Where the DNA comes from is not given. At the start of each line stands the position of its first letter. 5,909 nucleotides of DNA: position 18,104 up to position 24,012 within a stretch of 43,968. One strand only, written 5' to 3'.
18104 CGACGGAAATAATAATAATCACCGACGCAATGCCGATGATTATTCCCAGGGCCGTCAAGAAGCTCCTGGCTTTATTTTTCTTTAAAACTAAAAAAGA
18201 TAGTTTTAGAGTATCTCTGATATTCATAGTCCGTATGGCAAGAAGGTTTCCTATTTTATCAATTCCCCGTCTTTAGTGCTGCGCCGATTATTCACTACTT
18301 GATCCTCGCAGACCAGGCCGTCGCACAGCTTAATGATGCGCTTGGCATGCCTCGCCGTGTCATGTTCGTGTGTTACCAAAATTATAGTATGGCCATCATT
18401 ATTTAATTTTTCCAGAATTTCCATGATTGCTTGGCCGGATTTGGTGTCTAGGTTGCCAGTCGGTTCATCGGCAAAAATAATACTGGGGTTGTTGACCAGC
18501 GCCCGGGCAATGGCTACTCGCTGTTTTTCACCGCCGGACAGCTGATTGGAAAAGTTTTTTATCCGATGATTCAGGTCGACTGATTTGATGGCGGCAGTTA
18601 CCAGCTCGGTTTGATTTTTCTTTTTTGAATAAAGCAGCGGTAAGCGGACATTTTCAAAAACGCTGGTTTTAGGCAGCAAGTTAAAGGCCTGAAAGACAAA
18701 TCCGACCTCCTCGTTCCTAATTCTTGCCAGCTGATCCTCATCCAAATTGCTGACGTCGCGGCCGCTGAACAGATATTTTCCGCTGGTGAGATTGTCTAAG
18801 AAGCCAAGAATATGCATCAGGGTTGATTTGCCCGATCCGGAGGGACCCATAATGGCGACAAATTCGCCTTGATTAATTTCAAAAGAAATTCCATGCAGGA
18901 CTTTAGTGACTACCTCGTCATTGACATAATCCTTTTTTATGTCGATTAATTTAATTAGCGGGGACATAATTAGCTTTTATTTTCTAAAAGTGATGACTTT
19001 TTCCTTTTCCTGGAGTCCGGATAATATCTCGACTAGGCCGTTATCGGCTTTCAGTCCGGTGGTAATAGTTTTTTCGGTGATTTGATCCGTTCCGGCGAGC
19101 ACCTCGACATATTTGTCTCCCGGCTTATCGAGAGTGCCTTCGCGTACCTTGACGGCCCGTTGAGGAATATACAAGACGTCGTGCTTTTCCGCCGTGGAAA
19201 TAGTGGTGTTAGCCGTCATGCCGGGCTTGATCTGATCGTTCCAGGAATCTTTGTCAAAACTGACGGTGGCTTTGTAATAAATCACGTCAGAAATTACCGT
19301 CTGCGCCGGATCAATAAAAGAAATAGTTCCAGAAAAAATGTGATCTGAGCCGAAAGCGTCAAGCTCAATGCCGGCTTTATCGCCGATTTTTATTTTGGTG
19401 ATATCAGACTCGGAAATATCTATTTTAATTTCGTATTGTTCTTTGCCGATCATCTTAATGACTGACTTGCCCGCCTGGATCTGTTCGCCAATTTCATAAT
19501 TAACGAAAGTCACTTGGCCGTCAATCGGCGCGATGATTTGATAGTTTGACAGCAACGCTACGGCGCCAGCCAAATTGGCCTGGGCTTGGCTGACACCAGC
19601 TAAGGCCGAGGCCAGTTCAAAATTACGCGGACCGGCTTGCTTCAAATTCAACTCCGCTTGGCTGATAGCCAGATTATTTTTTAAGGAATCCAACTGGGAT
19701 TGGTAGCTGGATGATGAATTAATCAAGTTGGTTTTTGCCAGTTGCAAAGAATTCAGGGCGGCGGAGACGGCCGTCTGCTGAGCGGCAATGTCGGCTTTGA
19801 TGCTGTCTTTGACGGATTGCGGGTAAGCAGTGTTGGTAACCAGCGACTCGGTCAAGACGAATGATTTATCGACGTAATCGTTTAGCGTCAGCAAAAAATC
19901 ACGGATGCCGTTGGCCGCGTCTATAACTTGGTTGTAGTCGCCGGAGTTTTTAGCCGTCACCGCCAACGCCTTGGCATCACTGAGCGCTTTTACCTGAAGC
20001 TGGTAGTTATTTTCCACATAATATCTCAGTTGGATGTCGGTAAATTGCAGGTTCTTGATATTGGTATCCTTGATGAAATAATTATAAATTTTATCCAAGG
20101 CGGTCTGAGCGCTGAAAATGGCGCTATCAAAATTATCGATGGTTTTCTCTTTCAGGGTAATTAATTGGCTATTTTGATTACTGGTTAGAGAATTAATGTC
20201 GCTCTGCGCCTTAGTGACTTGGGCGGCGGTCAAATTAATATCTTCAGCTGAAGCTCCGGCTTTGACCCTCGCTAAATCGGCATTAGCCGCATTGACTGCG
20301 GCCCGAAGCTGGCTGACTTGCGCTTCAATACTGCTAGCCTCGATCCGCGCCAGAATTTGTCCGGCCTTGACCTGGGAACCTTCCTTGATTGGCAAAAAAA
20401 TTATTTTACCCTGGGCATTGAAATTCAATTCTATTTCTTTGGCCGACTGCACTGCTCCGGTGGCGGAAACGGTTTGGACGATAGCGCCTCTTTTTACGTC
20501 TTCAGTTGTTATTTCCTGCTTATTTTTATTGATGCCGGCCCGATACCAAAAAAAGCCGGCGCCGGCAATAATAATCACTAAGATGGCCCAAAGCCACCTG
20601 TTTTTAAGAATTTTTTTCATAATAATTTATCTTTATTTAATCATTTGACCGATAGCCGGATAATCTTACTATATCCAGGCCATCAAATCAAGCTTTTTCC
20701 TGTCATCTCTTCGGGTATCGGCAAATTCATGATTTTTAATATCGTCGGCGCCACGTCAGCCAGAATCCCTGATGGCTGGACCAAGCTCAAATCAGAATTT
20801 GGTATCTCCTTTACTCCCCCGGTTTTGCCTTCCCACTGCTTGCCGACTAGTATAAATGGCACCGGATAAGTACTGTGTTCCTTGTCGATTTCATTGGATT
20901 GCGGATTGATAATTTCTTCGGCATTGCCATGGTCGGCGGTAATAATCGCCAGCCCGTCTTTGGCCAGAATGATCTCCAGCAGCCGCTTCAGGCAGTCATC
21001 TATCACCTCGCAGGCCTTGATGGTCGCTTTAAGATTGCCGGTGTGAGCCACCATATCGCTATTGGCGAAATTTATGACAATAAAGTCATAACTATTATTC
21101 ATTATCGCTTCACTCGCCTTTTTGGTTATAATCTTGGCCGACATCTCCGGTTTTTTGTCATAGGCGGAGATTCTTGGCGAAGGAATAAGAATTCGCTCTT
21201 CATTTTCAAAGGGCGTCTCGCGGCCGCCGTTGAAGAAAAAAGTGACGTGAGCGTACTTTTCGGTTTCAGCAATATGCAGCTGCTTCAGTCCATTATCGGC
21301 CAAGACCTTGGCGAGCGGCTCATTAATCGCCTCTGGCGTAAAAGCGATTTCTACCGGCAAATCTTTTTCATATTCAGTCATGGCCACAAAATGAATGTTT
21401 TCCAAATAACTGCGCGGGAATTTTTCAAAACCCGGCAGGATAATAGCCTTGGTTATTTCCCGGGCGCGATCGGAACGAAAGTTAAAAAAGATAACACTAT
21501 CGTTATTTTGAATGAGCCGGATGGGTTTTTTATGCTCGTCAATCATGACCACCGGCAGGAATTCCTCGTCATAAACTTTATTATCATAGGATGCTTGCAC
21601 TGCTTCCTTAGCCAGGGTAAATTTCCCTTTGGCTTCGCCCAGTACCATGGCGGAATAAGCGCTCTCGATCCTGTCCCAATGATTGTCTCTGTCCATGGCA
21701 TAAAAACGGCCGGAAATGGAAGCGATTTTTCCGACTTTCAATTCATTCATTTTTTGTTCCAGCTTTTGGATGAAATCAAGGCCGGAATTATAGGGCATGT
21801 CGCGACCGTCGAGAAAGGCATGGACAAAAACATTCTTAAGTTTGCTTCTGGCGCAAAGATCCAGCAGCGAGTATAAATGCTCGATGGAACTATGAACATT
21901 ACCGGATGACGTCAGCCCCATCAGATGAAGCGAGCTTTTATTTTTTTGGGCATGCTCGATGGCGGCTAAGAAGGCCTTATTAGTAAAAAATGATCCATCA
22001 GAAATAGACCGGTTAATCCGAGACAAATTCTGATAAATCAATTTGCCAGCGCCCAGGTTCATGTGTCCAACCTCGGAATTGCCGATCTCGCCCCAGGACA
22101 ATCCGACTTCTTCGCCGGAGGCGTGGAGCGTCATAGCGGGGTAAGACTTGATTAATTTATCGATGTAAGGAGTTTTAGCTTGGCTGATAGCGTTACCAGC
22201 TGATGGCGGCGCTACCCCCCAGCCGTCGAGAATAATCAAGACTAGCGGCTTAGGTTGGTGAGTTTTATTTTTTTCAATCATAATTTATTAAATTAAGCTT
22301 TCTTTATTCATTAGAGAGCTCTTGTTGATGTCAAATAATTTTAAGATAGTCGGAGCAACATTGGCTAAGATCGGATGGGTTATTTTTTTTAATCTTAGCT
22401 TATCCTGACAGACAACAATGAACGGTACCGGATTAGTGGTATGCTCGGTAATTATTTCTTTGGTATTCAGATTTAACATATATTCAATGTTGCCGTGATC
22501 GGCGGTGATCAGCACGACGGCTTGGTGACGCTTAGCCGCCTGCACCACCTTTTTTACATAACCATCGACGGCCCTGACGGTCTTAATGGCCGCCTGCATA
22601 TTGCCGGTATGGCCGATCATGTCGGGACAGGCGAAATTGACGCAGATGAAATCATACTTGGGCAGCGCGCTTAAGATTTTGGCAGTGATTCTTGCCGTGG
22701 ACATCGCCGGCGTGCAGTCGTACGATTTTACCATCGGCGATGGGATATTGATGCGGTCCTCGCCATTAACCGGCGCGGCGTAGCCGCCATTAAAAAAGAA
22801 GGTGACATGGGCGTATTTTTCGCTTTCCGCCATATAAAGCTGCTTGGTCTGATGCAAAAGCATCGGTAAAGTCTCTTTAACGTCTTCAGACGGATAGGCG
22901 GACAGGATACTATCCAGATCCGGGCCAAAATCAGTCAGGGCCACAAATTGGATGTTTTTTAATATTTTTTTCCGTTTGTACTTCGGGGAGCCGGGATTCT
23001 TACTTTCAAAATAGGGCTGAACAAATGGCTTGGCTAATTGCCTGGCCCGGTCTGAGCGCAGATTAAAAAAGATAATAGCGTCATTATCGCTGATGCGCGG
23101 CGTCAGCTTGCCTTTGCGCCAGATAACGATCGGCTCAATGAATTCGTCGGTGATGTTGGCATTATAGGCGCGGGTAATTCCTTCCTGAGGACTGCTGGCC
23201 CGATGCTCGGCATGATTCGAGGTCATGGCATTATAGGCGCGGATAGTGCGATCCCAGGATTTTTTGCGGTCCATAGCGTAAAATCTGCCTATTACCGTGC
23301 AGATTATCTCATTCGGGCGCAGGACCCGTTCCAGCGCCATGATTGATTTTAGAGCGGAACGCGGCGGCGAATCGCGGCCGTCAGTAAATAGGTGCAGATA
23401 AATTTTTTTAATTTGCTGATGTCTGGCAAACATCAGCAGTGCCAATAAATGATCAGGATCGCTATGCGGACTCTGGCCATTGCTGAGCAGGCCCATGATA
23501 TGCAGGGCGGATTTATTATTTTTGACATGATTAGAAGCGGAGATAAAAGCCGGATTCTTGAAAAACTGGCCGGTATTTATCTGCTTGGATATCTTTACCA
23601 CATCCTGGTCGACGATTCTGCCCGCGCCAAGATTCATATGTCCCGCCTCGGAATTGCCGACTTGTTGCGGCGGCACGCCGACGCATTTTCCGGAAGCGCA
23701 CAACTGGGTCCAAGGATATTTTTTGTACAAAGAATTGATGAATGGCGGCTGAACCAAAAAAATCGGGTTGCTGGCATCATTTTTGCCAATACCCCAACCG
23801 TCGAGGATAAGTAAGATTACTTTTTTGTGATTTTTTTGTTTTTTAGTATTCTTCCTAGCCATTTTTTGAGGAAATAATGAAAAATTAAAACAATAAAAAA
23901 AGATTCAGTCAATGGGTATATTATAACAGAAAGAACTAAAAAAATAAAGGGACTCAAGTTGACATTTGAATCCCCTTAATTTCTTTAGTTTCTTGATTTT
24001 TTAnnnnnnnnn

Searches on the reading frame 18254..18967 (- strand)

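Call 53: search_protein_families(library=ncbifam, max_evalue=0.01, proteins=[window:18254-18967:-])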
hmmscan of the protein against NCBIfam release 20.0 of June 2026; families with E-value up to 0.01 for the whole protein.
window:18254-18967:- (238 aa): 195 families (the best 25 are shown)
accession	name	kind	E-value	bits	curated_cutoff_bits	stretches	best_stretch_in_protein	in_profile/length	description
NF007826.0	PRK10535.1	equivalog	1.1e-71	241.9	966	1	1-233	1-235/648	macrolide ABC transporter ATP-binding protein/permease MacB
NF038007.1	ABC_ATP_DarD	equivalog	1.4e-70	237.2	375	1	5-217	2-216/218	darobactin export ABC transporter ATP-binding protein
TIGR02211.1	LolD_lipo_ex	equivalog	2.9e-70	236.2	307.75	1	4-219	1-219/221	lipoprotein-releasing ABC transporter ATP-binding protein LolD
NF008639.0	PRK11629.1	equivalog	1.7e-64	217.5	360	1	3-221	5-226/234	lipoprotein-releasing ABC transporter ATP-binding protein LolD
TIGR03608.1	L_ocin_972_ABC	subfamily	1.5e-63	214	254.85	1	9-214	3-206/206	putative bacteriocin export ABC transporter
TIGR02673.1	FtsE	equivalog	8.1e-62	208.7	264.85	1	5-217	2-213/214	cell division ATP-binding protein FtsE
NF007879.0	PRK10584.1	equivalog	3.3e-55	187.3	336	1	8-222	10-227/228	putative ABC transporter ATP-binding protein YbbA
TIGR02982.1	heterocyst_DevA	subfamily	6.5e-55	186.1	295.8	1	5-218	2-218/220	ABC exporter ATP-binding subunit, DevA family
TIGR02315.1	ABC_phnC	equivalog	8e-51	172.8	266.1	1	5-223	2-228/243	phosphonate ABC transporter ATP-binding protein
NF007027.0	PRK09493.1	equivalog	9e-47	159.4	379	1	20-223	13-218/240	glutamine ABC transporter ATP-binding protein GlnQ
TIGR01186.1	proV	subfamily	1.4e-43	149.4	326.6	1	23-219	8-208/363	betaine/proline/choline family ABC transporter ATP-binding protein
NF043075.1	MMSYN1_0197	equivalog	3e-43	148.1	550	1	4-218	2-210/341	spermidine/putrescine ABC transporter ATP-binding protein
TIGR02314.1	ABC_MetN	equivalog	3.4e-43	148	499.7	1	4-226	1-226/343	methionine ABC transporter ATP-binding protein MetN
NF040933.2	ABC_arch_GlcV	equivalog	1.1e-42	146.2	450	1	5-218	3-219/357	glucose ABC transporter ATP-binding protein GlcV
TIGR00968.1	3a0106s01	subfamily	3.8e-42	144.4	342.75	1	7-219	3-209/237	sulfate ABC transporter ATP-binding protein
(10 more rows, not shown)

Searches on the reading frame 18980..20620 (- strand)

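Call 53: search_protein_families(library=ncbifam, max_evalue=0.01, proteins=[window:18980-20620:-])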
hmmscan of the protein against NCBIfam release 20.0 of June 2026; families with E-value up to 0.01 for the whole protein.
window:18980-20620:- (547 aa): 22 families
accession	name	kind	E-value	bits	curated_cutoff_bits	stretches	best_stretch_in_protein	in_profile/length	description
TIGR01730.1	RND_mfp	subfamily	1.9e-46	158.5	94.9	2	279-544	60-307/322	efflux RND transporter periplasmic adaptor subunit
NF008606.0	PRK11578.1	equivalog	1e-27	97.3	342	2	277-544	110-362/371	macrolide transporter subunit MacA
NF002939.0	PRK03598.1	equivalog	4.9e-25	88.4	393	2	15-165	14-149/332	secretion protein HlyD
TIGR01843.1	type_I_hlyD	subfamily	5.5e-21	75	208.65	2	336-480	247-402/422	HlyD family type I secretion periplasmic adaptor subunit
TIGR00999.1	8a0102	subfamily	1.3e-19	70.4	319.3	1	275-544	19-264/271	CzcB/NccB family metal efflux transporter periplasmic adaptor subunit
NF007785.0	PRK10476.1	equivalog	6.5e-19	68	376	2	260-420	109-269/347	multidrug transporter subunit MdtN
TIGR00998.1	8a0101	subfamily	1.4e-18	66.9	390.8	1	291-440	134-285/334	EmrA/EmrK family multidrug efflux transporter periplasmic adaptor subunit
NF008589.1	PRK11556.1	equivalog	4.1e-15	55.6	391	2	274-544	111-373/392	MdtA/MuxA family multidrug efflux RND transporter periplasmic adaptor subunit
TIGR02971.1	heterocyst_DevB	subfamily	5.9e-14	52.2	129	2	290-425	135-269/327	ABC exporter membrane fusion protein, DevB family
NF045904.1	RND-peri-MexE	equivalog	1.6e-11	43.8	714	2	284-543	102-353/390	multidrug efflux RND transporter periplasmic adaptor subunit MexE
NF011715.0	PRK15136.1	equivalog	3.9e-11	42.2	563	1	273-437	124-293/390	multidrug efflux MFS transporter periplasmic adaptor subunit EmrA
NF007850.1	PRK10559.1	equivalog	5.4e-08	32.3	400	1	335-445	123-231/303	p-hydroxybenzoic acid efflux pump subunit AaeA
TIGR03794.1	NHLM_micro_HlyD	equivalog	7.9e-07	28.3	156.2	1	45-398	40-291/421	NHLP bacteriocin system secretion protein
NF033138.2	RND-peri-MexC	equivalog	1.1e-06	28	625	1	15-123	16-117/375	MexC family multidrug efflux RND transporter periplasmic adaptor subunit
NF038010.1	ABC_adapt_DarC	equivalog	1.1e-06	27.7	450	1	357-546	228-404/417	darobactin export ABC transporter periplasmic adaptor subunit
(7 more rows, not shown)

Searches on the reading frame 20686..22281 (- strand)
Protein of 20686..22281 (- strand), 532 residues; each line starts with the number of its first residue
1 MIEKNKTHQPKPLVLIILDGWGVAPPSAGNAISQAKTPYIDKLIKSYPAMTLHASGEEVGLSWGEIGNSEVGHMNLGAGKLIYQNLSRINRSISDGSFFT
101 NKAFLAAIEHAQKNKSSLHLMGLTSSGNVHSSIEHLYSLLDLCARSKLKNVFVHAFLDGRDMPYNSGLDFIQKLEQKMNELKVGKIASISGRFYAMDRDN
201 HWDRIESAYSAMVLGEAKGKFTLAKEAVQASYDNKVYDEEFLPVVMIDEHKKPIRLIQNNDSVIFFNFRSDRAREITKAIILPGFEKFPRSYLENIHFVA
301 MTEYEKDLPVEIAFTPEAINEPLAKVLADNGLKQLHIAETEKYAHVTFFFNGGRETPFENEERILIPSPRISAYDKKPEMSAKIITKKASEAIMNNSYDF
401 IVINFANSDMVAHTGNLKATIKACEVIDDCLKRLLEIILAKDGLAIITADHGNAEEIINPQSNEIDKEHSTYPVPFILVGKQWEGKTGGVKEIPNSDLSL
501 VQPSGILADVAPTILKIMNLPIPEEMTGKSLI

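Call 69: search_protein_families(library=pfam, max_evalue=0.00001, proteins=[window:20686-22281:-])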
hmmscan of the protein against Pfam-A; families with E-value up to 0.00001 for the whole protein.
window:20686-22281:- (532 aa): 2 families
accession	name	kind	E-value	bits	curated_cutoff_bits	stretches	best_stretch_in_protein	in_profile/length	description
PF06415.18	iPGM_N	-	4.1e-82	275.3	27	1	89-306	1-217/217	BPG-independent PGAM N-terminus (iPGM_N)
PF01676.23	Metalloenzyme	-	5.9e-80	268.8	24.3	1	11-520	1-250/252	Metalloenzyme superfamily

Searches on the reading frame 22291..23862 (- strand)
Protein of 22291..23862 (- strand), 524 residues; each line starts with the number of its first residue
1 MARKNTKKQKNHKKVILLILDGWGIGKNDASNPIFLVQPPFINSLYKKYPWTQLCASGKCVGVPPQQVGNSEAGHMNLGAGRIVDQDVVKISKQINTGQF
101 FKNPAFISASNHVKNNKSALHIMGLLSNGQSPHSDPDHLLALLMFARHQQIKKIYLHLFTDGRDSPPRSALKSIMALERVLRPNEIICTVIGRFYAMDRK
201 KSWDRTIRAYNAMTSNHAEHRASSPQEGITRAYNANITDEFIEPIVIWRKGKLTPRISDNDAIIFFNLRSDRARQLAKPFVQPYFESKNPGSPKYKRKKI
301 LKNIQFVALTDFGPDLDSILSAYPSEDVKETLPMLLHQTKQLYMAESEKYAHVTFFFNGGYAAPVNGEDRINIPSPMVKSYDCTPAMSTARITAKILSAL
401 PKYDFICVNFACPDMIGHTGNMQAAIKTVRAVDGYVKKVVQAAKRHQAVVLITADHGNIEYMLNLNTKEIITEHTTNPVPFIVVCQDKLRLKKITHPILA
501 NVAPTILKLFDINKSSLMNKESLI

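Call 69: search_protein_families(library=pfam, max_evalue=0.00001, proteins=[window:22291-23862:-])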
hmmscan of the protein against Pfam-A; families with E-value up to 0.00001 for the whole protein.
window:22291-23862:- (524 aa): 2 families
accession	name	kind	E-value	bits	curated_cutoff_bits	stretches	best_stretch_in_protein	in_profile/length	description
PF01676.23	Metalloenzyme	-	1.2e-65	222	24.3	1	13-513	1-251/252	Metalloenzyme superfamily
PF06415.18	iPGM_N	-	1.4e-65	221.3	27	1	91-312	1-215/217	BPG-independent PGAM N-terminus (iPGM_N)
